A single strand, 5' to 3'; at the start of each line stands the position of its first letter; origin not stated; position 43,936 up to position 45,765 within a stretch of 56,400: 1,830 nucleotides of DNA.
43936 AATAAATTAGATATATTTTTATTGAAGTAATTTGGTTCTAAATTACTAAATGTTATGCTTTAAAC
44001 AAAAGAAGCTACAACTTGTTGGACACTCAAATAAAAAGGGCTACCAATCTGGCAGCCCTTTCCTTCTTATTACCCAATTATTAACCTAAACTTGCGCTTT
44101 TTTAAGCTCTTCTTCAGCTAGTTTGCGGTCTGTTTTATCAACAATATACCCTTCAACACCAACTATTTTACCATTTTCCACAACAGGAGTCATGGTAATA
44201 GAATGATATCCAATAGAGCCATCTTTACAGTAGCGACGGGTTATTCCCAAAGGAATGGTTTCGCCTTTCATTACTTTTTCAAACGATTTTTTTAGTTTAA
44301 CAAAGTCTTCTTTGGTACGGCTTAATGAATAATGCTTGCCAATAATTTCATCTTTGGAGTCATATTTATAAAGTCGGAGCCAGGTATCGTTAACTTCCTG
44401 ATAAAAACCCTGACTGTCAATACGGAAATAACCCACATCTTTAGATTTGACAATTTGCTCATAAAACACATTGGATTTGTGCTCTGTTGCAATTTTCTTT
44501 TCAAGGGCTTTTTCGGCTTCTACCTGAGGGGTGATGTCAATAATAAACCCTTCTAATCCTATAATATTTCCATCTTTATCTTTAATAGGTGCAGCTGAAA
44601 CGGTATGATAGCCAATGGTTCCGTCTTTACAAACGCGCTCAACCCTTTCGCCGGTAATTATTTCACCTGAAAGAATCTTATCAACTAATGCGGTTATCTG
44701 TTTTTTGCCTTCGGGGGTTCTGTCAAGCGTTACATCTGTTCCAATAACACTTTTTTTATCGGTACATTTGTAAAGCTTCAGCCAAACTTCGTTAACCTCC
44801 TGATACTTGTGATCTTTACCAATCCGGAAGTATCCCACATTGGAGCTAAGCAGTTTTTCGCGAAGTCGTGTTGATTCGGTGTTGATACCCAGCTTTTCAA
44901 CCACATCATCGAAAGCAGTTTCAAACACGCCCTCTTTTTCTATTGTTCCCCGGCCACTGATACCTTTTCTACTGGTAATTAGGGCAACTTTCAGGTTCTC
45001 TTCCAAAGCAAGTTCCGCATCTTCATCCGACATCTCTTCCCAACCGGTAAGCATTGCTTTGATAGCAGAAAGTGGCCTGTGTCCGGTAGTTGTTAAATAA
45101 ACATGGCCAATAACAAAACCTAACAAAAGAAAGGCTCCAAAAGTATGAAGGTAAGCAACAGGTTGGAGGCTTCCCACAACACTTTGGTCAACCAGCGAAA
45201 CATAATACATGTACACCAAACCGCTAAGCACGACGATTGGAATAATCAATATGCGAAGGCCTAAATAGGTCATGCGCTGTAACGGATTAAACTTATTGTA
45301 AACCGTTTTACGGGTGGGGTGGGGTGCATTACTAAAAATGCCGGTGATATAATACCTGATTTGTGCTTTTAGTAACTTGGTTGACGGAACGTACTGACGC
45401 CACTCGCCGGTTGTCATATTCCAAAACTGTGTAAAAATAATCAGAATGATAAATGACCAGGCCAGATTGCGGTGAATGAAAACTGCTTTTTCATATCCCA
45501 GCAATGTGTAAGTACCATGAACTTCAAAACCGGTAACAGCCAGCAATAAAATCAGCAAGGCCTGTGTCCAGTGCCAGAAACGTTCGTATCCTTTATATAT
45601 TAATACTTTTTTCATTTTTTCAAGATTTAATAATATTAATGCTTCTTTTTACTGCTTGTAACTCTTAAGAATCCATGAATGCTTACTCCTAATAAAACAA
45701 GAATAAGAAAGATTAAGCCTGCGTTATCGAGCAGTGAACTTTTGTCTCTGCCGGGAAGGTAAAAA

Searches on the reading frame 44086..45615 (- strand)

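Call 36: search_protein_families(library=pfam, proteins=[window:44086-45615:-], max_evalue=0.01)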
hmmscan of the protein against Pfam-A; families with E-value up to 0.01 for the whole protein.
window:44086-45615:- (509 aa): 6 families
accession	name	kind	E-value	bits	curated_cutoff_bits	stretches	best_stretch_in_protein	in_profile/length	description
PF01292.26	Ni_hydr_CYTB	-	1.7e-22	80.5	30.1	1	7-191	2-179/179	Prokaryotic cytochrome b561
PF13426.13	PAS_9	-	1.5e-13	51.3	27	2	394-495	2-102/103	PAS domain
PF08448.16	PAS_4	-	3.9e-13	50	23.1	2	257-365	3-109/110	PAS fold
PF00989.32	PAS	-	2.7e-12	47.1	22.6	1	385-484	3-102/113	PAS fold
PF08447.18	PAS_3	-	5.3e-10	39.9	25.6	1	408-490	4-88/89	PAS fold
PF13188.13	PAS_8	-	0.0042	17.4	21.8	0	385-433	3-49/65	PAS domain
